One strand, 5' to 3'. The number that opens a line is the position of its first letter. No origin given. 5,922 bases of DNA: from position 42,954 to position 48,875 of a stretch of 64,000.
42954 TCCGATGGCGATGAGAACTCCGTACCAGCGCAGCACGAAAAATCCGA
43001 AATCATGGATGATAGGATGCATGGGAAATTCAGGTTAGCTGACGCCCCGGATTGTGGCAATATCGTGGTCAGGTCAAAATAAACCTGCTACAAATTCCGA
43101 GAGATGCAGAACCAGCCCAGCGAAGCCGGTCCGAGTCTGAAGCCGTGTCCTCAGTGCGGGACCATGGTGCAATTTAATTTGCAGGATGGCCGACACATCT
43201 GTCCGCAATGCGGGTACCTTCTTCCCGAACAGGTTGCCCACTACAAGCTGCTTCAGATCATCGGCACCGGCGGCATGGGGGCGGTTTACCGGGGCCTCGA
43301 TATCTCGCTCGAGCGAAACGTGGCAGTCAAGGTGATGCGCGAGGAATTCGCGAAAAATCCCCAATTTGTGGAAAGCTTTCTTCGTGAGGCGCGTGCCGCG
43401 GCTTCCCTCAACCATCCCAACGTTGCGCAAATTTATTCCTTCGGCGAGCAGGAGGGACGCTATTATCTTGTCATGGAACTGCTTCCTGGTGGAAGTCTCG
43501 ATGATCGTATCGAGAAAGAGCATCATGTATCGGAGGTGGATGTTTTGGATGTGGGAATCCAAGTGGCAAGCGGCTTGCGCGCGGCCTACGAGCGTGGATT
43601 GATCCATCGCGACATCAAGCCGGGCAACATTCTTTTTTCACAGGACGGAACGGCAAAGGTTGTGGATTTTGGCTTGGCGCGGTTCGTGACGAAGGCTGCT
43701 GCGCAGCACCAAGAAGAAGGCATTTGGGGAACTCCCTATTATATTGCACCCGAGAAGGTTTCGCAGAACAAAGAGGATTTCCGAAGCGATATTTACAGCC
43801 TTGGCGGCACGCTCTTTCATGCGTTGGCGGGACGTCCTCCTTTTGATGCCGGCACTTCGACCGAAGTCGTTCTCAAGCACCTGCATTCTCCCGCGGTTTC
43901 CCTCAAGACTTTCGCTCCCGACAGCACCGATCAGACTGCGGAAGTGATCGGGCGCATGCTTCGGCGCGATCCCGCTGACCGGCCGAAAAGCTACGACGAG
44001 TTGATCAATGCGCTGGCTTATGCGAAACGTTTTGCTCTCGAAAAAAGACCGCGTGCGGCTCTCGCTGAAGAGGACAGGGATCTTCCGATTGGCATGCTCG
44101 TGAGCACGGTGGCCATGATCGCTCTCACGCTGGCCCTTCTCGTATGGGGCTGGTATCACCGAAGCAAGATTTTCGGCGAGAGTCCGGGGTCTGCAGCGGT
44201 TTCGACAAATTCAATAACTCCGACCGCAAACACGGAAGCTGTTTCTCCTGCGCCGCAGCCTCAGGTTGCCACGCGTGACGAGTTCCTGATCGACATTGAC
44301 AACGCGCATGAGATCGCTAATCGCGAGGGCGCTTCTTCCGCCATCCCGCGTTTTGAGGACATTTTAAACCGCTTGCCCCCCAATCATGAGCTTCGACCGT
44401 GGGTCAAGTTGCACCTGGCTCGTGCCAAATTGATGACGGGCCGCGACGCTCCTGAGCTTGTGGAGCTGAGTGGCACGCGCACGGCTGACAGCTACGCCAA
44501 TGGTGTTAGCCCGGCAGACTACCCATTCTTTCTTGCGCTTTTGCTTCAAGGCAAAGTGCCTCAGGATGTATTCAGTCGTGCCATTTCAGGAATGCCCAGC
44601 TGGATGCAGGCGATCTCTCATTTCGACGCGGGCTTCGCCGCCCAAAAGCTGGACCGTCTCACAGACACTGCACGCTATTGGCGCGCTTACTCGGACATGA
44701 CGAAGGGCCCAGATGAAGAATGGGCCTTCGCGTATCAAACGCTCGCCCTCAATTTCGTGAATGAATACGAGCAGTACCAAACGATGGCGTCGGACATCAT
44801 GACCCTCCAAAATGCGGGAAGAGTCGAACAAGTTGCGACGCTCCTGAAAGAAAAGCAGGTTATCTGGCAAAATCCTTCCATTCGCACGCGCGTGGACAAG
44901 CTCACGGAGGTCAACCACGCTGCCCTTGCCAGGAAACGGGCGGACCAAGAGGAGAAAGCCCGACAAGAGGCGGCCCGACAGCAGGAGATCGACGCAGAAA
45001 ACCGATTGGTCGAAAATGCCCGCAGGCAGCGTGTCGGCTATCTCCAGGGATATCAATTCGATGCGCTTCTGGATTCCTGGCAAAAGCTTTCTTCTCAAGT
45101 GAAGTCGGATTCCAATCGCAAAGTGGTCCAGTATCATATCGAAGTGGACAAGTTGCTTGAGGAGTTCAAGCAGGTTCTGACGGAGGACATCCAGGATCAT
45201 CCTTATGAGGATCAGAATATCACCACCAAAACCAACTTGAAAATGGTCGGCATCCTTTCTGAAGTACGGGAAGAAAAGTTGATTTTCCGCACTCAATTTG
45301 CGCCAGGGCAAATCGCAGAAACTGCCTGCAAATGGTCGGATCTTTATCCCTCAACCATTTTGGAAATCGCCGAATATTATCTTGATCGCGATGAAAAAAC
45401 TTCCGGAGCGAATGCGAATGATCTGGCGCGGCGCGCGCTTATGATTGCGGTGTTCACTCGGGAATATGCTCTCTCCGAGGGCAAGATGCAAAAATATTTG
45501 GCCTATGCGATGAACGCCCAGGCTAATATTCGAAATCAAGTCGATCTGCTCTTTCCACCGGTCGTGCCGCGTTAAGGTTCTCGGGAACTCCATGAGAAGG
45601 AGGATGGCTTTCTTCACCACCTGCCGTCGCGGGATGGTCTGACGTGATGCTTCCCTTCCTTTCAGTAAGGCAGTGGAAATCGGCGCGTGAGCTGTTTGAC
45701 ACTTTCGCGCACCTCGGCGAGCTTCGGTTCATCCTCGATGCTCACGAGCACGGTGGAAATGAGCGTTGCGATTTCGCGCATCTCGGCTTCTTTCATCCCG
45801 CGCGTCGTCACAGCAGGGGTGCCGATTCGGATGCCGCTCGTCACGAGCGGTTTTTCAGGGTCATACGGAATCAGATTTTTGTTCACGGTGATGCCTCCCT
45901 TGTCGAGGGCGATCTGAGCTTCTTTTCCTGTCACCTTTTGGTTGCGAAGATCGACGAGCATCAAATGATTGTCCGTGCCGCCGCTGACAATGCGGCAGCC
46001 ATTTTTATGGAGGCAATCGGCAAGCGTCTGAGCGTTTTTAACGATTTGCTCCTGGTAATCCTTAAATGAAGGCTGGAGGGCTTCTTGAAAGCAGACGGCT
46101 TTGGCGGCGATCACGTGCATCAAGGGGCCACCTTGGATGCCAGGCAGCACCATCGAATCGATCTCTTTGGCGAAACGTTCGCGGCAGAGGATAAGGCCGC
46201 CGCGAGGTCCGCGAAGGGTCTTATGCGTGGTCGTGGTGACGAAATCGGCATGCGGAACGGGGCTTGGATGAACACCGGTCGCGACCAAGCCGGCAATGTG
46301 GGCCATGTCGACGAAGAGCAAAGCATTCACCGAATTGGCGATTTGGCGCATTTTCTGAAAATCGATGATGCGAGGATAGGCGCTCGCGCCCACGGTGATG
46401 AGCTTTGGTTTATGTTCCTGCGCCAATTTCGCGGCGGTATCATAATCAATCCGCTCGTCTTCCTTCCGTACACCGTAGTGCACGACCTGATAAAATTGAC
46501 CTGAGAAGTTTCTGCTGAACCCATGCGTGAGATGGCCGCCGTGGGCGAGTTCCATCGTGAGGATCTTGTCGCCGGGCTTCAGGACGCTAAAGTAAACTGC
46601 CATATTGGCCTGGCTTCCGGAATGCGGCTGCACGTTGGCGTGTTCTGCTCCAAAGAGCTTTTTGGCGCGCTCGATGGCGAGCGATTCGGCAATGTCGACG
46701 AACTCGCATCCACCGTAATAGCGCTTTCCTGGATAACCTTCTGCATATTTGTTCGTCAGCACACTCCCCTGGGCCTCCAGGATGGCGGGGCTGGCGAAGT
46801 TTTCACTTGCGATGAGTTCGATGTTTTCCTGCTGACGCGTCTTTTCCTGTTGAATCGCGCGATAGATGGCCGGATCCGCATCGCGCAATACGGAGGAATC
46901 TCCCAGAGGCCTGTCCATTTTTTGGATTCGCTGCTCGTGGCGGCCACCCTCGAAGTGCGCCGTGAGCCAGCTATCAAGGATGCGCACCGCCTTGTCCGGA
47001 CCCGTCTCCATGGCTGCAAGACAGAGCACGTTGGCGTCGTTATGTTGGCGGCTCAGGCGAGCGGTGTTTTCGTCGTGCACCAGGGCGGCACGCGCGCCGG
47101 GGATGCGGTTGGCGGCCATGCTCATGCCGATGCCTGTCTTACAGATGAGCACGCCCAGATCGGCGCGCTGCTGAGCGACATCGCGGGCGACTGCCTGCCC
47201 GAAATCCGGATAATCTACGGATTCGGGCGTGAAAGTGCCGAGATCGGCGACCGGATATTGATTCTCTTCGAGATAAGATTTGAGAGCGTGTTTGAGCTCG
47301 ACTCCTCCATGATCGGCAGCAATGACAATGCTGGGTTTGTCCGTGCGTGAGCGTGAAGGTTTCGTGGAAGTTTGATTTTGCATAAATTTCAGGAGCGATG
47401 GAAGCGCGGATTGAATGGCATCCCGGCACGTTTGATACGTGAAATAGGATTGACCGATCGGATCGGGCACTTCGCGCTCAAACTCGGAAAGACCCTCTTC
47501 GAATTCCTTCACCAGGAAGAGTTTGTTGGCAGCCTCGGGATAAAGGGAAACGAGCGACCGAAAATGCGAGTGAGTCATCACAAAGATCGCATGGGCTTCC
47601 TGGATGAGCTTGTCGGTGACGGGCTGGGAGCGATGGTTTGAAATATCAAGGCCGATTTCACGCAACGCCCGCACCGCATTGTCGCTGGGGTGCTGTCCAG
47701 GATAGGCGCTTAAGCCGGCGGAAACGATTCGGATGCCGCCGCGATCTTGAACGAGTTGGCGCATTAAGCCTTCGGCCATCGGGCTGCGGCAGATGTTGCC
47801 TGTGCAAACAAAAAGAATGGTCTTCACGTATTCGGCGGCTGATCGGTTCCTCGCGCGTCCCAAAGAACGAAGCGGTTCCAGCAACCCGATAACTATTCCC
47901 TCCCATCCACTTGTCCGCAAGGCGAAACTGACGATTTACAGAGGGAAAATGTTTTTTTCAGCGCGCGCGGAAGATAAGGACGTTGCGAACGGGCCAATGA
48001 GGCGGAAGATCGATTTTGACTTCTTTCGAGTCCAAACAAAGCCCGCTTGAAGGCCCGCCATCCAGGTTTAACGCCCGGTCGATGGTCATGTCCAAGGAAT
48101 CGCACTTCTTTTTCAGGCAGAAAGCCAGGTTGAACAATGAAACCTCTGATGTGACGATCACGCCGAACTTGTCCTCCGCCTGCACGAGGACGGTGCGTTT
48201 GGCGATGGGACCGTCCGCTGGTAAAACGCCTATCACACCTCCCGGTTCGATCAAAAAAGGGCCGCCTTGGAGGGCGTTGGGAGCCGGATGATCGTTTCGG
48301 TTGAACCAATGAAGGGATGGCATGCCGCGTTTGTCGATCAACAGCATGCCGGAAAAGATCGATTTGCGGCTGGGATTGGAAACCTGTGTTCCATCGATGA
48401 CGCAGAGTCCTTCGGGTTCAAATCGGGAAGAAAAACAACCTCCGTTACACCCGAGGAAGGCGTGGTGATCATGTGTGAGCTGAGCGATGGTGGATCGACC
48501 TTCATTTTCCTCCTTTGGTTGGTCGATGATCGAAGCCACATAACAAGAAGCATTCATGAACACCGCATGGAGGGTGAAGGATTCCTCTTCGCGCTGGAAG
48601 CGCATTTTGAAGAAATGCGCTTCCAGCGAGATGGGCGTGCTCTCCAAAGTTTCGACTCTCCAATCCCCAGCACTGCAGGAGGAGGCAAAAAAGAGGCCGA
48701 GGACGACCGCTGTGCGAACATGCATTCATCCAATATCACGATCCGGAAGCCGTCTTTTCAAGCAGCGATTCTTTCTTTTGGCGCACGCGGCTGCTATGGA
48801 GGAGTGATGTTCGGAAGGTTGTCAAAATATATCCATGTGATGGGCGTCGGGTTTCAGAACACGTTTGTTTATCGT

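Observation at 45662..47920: Single ORF fusing a low-molecular-weight protein phosphatase, RpiB and serine hydroxymethyltransferase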

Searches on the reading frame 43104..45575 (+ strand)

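Call 24: search_protein_families(library=pfam, proteins=[window:43104-45575:+], max_evalue=0.001)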
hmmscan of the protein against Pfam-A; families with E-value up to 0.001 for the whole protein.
window:43104-45575:+ (823 aa): 6 families
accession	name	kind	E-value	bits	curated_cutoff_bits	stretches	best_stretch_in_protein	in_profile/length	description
PF00069.31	Pkinase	-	2.6e-53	181.5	31.7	1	47-295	1-253/263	Protein kinase domain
PF07714.23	PK_Tyr_Ser-Thr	-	2.5e-37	129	23.1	1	49-295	3-250/258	Protein tyrosine and serine/threonine kinase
PF03109.22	ABC1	-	2.6e-10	40.3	22.9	1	91-200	119-222/244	ABC1 atypical kinase-like domain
PF01636.29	APH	-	1.8e-07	31.6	23.2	1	159-193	163-198/239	Phosphotransferase enzyme family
PF17667.7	Pkinase_fungal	-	8.3e-06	25.2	24.1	0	146-232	287-378/387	Fungal protein kinase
PF11781.13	Zn_ribbon_RRN7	-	0.00012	22.1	27.1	1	13-37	5-28/32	Zinc-finger of RNA-polymerase I-specific TFIIB, Rrn7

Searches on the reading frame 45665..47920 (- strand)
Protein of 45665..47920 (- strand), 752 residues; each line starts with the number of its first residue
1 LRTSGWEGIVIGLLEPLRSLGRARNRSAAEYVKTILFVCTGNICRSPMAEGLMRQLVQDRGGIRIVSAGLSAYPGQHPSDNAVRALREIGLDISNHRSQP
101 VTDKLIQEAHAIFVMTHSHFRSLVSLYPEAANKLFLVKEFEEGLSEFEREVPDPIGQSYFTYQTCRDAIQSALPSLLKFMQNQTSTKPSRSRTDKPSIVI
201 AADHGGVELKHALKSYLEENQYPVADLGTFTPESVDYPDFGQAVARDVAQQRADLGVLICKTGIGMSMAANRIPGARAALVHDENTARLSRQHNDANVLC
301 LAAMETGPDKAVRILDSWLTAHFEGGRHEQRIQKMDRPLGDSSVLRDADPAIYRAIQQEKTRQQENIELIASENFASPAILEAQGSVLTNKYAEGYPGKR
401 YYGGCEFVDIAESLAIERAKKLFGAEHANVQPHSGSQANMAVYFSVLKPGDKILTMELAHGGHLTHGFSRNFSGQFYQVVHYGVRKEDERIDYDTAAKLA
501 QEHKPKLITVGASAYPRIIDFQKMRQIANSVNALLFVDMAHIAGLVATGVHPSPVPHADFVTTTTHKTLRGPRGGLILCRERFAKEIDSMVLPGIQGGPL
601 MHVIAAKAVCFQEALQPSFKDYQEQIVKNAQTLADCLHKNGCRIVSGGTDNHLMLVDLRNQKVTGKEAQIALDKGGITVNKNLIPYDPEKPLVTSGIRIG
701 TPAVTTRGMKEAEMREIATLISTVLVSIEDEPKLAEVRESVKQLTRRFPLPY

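Call 4: search_protein_families(library=pfam, proteins=[window:45665-47920:-], max_evalue=0.01)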
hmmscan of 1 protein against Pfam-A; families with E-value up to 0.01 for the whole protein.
window:45665-47920:- (752 aa): 7 families
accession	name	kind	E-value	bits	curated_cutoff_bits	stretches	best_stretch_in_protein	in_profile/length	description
PF00464.25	SHMT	-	1.6e-170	567.4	27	1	345-721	1-399/399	Serine hydroxymethyltransferase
PF02502.23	LacAB_rpiB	-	1.3e-55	187.6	24.7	1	198-335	1-138/138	Ribose/Galactose Isomerase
PF01451.26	LMWPc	-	3.5e-31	108.8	23.2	1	35-177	1-144/144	Low molecular weight phosphotyrosine protein phosphatase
PF00155.27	Aminotran_1_2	-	3.1e-12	46.8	19.7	1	418-712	50-357/361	Aminotransferase class I and II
PF01212.27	Beta_elim_lyase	-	1.9e-05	24.6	27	1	417-675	39-268/288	Beta-eliminating lyase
PF00266.25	Aminotran_5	-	5.8e-05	22.7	21.5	1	432-589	67-223/371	Aminotransferase class-V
PF01053.26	Cys_Met_Meta_PP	-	0.00013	21.1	27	1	420-571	62-202/381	Cys/Met metabolism PLP-dependent enzyme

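Call 5: search_protein_families(library=ncbifam, proteins=[window:45665-47920:-], max_evalue=0.01)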
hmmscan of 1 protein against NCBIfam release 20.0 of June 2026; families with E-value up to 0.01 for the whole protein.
window:45665-47920:- (752 aa): 37 families (the best 25 are shown)
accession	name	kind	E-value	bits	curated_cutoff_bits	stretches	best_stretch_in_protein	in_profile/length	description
NF000586.1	PRK00011.1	subfamily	4.8e-200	664.5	335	1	349-750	1-403/404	serine hydroxymethyltransferase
NF010094.0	PRK13580.1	equivalog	1.3e-145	485.8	735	2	452-730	170-450/496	glycine hydroxymethyltransferase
NF004051.0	PRK05571.1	subfamily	2.5e-53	179.9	135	1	197-336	3-143/149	ribose-5-phosphate isomerase B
TIGR00689.1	rpiB_lacA_lacB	subfamily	1.4e-52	177.5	88.3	1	198-336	1-140/145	RpiB/LacA/LacB family sugar-phosphate isomerase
TIGR01120.1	rpiB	equivalog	1.2e-47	161.5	138.65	1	198-336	2-140/143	ribose 5-phosphate isomerase B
TIGR02133.1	RPI_actino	equivalog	1.2e-36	125.8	168.2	1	198-335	3-142/148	ribose-5-phosphate isomerase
TIGR04506.1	F_threo_transal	equivalog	2.2e-35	122.5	650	1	351-744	5-397/609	fluorothreonine transaldolase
NF006381.0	PRK08622.1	equivalog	1.3e-30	106.4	234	1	198-336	3-142/171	galactose-6-phosphate isomerase subunit LacB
NF006380.0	PRK08621.1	equivalog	1.5e-29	103.2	164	1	197-335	2-138/142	galactose-6-phosphate isomerase subunit LacA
NF051858.1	EryPhIsonDerIRhiz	equivalog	1.9e-24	86.4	240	1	198-325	3-132/150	D-erythrulose-4-phosphate isomerase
TIGR01119.1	lacB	equivalog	2.4e-23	82.7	312.55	1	198-331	3-136/171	galactose-6-phosphate isomerase subunit LacB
NF009257.0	PRK12613.1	equivalog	9.3e-23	80.9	243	1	197-335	2-137/141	galactose-6-phosphate isomerase subunit LacA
TIGR01118.1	lacA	equivalog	1.1e-22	80.7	181.1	1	197-335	2-138/141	galactose-6-phosphate isomerase subunit LacA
NF009258.0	PRK12615.1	equivalog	1.1e-22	80.7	325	1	198-331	3-136/171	galactose-6-phosphate isomerase subunit LacB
NF007520.0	PRK10126.1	equivalog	2.5e-17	63.7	243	1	33-164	3-126/147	low molecular weight protein-tyrosine-phosphatase Wzb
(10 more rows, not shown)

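Call 53: predict_structure(alignment_id=A1)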
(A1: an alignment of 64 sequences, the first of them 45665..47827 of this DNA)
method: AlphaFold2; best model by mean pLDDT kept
length: 721 residues; sequences in the alignment: 64
mean_pLDDT: 84.9   pTM: 0.57
mean pLDDT of the five models: 84.9, 82.6, 81.2, 77.9, 73.5
residues with pLDDT >= 90: 365; 70-90: 260; 50-70: 58; < 50: 38
segments of 3 or more residues with pLDDT < 50: 153-162, 307-310, 357-373, 562-566
pLDDT, mean of each block of 10 residues (from residue 1): 94 97 85 94 93 95 95 93 94 80 92 85 90 95 91 43 80 91 94 87 84 86 92 89 89 95 94 94 96 82 60 77 86 86 72 58 38 63 91 92 83 89 80 66 72 80 95 92 68 97 93 90 94 88 91 84 54 88 93 91 92 70 84 92 93 66 80 90 97 95 97 88 62
secondary structure, 60 per line:
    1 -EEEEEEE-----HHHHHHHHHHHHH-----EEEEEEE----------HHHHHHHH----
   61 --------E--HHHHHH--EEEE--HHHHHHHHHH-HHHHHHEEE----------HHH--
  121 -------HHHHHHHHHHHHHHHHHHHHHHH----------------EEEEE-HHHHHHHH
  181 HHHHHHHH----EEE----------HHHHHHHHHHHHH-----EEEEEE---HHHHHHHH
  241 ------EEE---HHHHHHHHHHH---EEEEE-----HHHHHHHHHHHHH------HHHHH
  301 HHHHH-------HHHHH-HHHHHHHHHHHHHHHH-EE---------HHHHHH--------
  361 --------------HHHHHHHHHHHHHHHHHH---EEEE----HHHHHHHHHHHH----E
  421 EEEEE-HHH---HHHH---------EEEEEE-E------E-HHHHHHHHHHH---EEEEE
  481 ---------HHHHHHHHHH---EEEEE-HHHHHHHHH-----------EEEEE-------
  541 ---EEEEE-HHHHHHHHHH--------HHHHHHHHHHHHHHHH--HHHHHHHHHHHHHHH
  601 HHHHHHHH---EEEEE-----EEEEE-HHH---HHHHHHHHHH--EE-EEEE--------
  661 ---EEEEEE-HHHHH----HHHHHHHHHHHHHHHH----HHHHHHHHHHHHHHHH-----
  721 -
elements in order (helices of 4 or more, strands of 3 or more residues): E2-8 H14-26 E32-38 H49-56 H72-77 E80-83 H86-95 H97-102 E103-105 H128-150 E167-171 H173-188 E193-195 H206-218 E224-229 H233-240 E247-249 H253-263 E267-271 H277-289 H296-305 H313-317 H319-334 H347-352 H375-392 E396-399 H404-415 E420-425 H433-436 E446-451 H462-472 E476-480 H490-499 E503-507 H509-517 E529-533 E544-548 H550-559 H568-583 H586-608 E612-616 E622-626 H634-643 E649-652 E664-669 H671-675 H680-695 H700-715

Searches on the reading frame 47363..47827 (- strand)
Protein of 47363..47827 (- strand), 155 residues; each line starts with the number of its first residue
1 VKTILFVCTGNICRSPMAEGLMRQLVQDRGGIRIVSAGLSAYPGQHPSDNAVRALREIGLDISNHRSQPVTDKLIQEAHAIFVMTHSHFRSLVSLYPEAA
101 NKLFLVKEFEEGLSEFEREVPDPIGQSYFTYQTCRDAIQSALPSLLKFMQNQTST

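Call 61: search_solved_structures(query=window:47363-47827:-, max_evalue=0.00001)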
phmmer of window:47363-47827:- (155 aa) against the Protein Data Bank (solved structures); distinct sequences matched with E-value up to 0.00001: 57.
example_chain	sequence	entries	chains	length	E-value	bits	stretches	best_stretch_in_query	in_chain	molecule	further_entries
4egs_A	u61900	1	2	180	2.8e-24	89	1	3-146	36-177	Ribose 5-phosphate isomerase RpiB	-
4kk3_A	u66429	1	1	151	6.4e-24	87.8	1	4-150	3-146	Low molecular weight protein-tyrosine-phosphatase YwlE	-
1zgg_A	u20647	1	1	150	6.5e-24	87.8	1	4-150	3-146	Putative low molecular weight protein-tyrosine-phosphatase ywlE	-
4eti_A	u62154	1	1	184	1.1e-23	87.1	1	3-150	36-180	Low molecular weight protein-tyrosine-phosphatase ywlE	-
4kk4_A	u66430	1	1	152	1.7e-22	83.2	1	4-150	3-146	Low molecular weight protein-tyrosine-phosphatase YwlE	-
4etn_A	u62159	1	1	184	2.8e-22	82.5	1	3-150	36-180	Low molecular weight protein-tyrosine-phosphatase ywlE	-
4pic_A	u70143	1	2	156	4.5e-21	78.6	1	4-151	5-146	Arginine phosphatase Ywle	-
2gi4_A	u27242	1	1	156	1.2e-16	64.3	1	1-144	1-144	possible phosphotyrosine protein phosphatase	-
2wmy_A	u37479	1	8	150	1.5e-16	64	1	3-134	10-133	PUTATIVE ACID PHOSPHATASE WZB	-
2wja_A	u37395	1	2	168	2e-16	63.5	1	3-134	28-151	PUTATIVE ACID PHOSPHATASE WZB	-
5z3m_A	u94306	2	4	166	8.5e-16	61.5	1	3-151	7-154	Phosphotyrosine protein phosphatase | Low molecular weight phosphotyrosine protein phosphatase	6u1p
7dhd_A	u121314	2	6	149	1.4e-15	60.8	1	3-137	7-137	Protein-tyrosine-phosphatase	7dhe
7dhf_A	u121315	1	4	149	2.5e-14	56.8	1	3-137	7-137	Protein-tyrosine-phosphatase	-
2cwd_A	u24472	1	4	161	5.2e-14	55.7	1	4-118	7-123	low molecular weight phosphotyrosine protein phosphatase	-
1u2p_A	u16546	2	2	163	1.1e-13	54.6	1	4-149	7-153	low molecular weight protein-tyrosine-phosphatase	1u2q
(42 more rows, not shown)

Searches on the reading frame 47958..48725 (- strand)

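Call 24: search_protein_families(library=pfam, proteins=[window:47958-48725:-], max_evalue=0.001)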
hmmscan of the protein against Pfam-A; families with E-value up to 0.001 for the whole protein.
window:47958-48725:- (255 aa): 1 family
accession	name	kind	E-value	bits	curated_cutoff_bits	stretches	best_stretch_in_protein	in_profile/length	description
PF09992.14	NAGPA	-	6.3e-11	43.2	25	1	91-252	5-168/169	Phosphodiester glycosidase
